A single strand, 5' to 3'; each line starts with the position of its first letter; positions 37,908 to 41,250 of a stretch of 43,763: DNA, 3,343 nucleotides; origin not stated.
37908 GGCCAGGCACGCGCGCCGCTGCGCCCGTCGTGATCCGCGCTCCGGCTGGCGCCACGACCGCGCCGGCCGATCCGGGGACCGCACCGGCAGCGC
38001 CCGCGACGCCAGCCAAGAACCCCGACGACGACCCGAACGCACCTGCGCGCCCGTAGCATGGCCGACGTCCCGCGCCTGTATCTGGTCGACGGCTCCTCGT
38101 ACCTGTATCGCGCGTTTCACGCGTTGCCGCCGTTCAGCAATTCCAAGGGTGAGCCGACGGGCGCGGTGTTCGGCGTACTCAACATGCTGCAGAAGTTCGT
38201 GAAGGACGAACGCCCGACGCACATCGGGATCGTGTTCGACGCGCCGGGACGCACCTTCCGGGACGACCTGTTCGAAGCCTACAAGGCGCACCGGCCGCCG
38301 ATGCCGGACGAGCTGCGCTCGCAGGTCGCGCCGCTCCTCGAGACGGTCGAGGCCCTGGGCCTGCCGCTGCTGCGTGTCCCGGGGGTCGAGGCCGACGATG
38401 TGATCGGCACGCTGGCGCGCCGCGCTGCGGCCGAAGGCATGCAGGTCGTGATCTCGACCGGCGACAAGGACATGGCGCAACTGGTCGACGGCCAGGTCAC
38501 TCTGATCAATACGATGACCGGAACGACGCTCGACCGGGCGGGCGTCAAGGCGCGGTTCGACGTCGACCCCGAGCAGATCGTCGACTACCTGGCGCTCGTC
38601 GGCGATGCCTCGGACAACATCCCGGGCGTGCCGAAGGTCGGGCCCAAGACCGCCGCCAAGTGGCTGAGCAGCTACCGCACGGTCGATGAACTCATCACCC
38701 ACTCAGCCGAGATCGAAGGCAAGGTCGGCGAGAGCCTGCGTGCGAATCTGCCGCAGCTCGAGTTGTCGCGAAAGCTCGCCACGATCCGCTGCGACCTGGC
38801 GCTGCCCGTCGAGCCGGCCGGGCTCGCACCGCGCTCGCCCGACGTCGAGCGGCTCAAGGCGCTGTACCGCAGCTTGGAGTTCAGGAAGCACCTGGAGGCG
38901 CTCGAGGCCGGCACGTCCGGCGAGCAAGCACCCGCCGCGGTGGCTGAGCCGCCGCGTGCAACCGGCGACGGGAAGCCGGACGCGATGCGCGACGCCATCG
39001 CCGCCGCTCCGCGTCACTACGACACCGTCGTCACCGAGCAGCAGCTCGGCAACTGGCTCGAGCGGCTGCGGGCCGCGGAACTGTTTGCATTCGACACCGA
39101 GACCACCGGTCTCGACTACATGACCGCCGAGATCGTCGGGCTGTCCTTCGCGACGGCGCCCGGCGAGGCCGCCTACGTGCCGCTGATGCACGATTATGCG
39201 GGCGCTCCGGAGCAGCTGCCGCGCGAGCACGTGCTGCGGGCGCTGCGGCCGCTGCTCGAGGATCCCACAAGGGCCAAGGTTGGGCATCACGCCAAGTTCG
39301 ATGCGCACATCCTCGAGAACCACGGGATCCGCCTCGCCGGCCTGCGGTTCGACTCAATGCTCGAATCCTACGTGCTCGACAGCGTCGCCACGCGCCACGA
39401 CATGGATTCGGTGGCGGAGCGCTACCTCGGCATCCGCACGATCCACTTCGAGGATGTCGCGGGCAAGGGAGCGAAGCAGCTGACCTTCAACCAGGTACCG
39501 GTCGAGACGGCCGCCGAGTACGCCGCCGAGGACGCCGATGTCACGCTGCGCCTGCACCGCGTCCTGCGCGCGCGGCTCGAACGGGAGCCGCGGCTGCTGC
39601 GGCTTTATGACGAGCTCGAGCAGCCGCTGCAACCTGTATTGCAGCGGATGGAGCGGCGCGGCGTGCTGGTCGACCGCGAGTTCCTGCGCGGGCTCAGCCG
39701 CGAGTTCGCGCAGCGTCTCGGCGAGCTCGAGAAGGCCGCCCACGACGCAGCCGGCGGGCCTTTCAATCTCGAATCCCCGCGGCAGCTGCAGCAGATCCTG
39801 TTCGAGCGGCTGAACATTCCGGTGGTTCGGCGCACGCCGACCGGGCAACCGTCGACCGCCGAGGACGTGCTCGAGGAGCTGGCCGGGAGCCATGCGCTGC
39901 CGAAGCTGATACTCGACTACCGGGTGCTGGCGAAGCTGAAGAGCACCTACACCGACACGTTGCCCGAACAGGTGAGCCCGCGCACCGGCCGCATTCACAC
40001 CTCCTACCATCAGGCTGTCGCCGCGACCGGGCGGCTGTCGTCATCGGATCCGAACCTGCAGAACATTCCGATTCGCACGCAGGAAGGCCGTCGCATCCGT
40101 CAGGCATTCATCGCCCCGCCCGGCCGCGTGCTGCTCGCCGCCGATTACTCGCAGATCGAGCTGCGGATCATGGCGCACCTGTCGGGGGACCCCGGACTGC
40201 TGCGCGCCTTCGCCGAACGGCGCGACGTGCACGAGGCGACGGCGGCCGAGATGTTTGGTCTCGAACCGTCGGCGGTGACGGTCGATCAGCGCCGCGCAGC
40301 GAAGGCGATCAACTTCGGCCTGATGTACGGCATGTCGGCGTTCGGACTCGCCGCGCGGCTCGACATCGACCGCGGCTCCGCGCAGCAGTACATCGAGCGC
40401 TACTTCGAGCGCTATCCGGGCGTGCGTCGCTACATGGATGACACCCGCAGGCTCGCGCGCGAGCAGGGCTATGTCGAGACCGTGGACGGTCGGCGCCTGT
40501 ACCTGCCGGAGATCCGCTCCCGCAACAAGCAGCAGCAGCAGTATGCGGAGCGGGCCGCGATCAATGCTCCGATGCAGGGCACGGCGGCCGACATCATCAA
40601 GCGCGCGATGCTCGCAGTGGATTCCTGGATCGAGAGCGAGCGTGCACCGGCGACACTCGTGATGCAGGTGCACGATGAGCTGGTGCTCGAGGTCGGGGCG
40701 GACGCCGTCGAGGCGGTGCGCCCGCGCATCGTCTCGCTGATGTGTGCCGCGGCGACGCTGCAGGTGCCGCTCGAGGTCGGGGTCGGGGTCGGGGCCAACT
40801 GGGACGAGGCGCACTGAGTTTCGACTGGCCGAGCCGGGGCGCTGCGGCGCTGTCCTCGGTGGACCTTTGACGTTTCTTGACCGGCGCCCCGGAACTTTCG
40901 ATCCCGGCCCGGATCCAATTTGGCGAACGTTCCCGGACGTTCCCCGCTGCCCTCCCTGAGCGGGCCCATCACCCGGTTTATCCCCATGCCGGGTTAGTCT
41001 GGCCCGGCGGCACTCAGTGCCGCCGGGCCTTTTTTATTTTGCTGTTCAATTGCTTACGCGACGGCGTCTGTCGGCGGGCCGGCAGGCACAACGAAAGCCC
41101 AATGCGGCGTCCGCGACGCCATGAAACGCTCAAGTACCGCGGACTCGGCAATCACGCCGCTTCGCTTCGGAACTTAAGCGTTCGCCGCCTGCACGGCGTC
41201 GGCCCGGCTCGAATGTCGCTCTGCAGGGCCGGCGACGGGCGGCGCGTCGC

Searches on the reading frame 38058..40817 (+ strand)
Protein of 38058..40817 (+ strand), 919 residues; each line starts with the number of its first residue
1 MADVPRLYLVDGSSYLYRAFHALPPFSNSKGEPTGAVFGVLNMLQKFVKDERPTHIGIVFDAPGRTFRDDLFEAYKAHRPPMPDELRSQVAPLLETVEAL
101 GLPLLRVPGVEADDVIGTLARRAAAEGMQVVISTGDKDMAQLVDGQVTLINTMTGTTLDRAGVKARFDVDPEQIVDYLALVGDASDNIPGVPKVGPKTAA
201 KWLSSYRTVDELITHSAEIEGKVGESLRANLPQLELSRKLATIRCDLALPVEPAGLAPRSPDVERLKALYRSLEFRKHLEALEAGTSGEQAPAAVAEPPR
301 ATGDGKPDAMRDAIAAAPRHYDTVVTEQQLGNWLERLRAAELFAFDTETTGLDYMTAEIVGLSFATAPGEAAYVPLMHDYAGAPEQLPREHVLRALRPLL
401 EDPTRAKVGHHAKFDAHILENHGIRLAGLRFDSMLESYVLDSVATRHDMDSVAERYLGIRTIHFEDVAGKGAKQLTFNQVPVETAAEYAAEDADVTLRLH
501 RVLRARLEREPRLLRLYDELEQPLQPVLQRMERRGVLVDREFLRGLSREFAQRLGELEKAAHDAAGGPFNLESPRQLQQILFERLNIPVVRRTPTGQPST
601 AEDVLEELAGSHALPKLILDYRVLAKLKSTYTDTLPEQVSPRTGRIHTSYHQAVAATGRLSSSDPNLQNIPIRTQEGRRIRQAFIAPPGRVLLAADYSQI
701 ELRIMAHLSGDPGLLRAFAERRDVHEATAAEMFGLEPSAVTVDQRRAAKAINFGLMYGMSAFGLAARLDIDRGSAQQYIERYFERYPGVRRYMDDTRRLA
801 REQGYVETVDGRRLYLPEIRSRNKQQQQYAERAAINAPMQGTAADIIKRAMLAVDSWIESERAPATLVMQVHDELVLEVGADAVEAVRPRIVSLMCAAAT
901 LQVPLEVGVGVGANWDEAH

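Call 37: search_protein_families(library=pfam, proteins=[window:38058-40817:+])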
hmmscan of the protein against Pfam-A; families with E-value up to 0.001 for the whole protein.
window:38058-40817:+ (919 aa): 5 families
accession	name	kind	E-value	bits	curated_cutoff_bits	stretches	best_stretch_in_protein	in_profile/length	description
PF00476.26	DNA_pol_A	-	8.9e-159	528.9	34.3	1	541-917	2-381/381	DNA polymerase family A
PF02739.22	5_3_exonuc_N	-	3.4e-58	196.4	34.3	1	6-167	1-163/164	5'-3' exonuclease, N-terminal resolvase-like domain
PF01612.26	DNA_pol_A_exo1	-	8e-36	123.9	23.6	1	321-507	1-172/173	3'-5' exonuclease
PF01367.25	5_3_exonuc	-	2.8e-31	108.3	40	1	169-262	1-95/97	5'-3' exonuclease, C-terminal SAM fold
PF22619.2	DNA_polI_exo1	-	7.4e-13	49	27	1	348-476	4-120/140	DNA polymerase I, ribonuclease H-like domain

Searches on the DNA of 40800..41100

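Call 36: search_rna_families(source=window, start=40800, end=41100, threshold=evalue, max_evalue=10, show_alignments=3)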
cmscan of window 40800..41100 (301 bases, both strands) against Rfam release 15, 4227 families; matches with E-value up to 10: 18.
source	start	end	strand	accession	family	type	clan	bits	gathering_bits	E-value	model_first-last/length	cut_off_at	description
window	40941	41037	+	RF02837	anti-hemB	Gene; sRNA;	-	49.7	49.5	6.3e-11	1-81/81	no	Burkholderia RNA 7 (anti-hemB)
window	40926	41034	+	RF02232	sX13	Gene; sRNA;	-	34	50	5e-05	1-115/115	no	Xanthomonadaceae sRNA sX13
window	40971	41037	+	RF02230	sX11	Gene; sRNA;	-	25.6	70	0.0051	1-138/138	no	Proteobacterial sRNA sX11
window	41000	41056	-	RF01822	RsaJ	Gene; sRNA;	-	22.4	100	0.002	228-287/287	no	RNA Staph. aureus A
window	41001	41029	+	RF01812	Pxr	Gene; sRNA;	-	19.1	80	0.3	71-99/109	no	Pxr regulatory sRNA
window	40968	41035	+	RF02784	SorX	Gene; sRNA;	-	17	46.6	0.11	1-73/73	no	Singlet oxygen resistance RNA X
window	41001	41029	+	RF03795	MIR6201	Gene; miRNA;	-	15.6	69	1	11-99/109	no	MIR6201 microRNA precursor family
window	40962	41037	+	RF02676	Esr41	Gene; sRNA;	-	15.5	102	1.4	1-74/74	no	Enterohemorrhagic E. coli sRNA 41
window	40948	41037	-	RF02683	NiCo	Cis-reg; riboswitch;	CL00122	14.9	37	1.2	1-96/96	no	NiCo (Nickel/Cobalt) riboswitch aptamer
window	40979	41036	+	RF02278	Betaproteobacteria_toxic_sRNA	Gene; sRNA;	-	14.8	50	1.5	1-64/64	no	Betaproteobacteria toxic small RNA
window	40989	41050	-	RF02067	STnc310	Gene; sRNA;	-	14.2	40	4.1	1-61/61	no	Salmonella enterica sRNA STnc310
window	40971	41036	+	RF02868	ncS037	Gene; sRNA;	-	13.7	112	5.3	1-152/152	no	Burkholderia sRNA 37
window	40997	41033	+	RF03573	mir-1954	Gene; miRNA;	-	13.1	99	6.5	1-82/82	no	mir-1954 microRNA precursor family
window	41001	41029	+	RF04061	mir-1420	Gene; miRNA;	-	13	70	8.4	20-68/87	no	mir-1420 microRNA precursor family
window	41043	41084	+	RF00658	mir-21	Gene; miRNA;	-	12.2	52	6.3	1-72/72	no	mir-21 microRNA precursor family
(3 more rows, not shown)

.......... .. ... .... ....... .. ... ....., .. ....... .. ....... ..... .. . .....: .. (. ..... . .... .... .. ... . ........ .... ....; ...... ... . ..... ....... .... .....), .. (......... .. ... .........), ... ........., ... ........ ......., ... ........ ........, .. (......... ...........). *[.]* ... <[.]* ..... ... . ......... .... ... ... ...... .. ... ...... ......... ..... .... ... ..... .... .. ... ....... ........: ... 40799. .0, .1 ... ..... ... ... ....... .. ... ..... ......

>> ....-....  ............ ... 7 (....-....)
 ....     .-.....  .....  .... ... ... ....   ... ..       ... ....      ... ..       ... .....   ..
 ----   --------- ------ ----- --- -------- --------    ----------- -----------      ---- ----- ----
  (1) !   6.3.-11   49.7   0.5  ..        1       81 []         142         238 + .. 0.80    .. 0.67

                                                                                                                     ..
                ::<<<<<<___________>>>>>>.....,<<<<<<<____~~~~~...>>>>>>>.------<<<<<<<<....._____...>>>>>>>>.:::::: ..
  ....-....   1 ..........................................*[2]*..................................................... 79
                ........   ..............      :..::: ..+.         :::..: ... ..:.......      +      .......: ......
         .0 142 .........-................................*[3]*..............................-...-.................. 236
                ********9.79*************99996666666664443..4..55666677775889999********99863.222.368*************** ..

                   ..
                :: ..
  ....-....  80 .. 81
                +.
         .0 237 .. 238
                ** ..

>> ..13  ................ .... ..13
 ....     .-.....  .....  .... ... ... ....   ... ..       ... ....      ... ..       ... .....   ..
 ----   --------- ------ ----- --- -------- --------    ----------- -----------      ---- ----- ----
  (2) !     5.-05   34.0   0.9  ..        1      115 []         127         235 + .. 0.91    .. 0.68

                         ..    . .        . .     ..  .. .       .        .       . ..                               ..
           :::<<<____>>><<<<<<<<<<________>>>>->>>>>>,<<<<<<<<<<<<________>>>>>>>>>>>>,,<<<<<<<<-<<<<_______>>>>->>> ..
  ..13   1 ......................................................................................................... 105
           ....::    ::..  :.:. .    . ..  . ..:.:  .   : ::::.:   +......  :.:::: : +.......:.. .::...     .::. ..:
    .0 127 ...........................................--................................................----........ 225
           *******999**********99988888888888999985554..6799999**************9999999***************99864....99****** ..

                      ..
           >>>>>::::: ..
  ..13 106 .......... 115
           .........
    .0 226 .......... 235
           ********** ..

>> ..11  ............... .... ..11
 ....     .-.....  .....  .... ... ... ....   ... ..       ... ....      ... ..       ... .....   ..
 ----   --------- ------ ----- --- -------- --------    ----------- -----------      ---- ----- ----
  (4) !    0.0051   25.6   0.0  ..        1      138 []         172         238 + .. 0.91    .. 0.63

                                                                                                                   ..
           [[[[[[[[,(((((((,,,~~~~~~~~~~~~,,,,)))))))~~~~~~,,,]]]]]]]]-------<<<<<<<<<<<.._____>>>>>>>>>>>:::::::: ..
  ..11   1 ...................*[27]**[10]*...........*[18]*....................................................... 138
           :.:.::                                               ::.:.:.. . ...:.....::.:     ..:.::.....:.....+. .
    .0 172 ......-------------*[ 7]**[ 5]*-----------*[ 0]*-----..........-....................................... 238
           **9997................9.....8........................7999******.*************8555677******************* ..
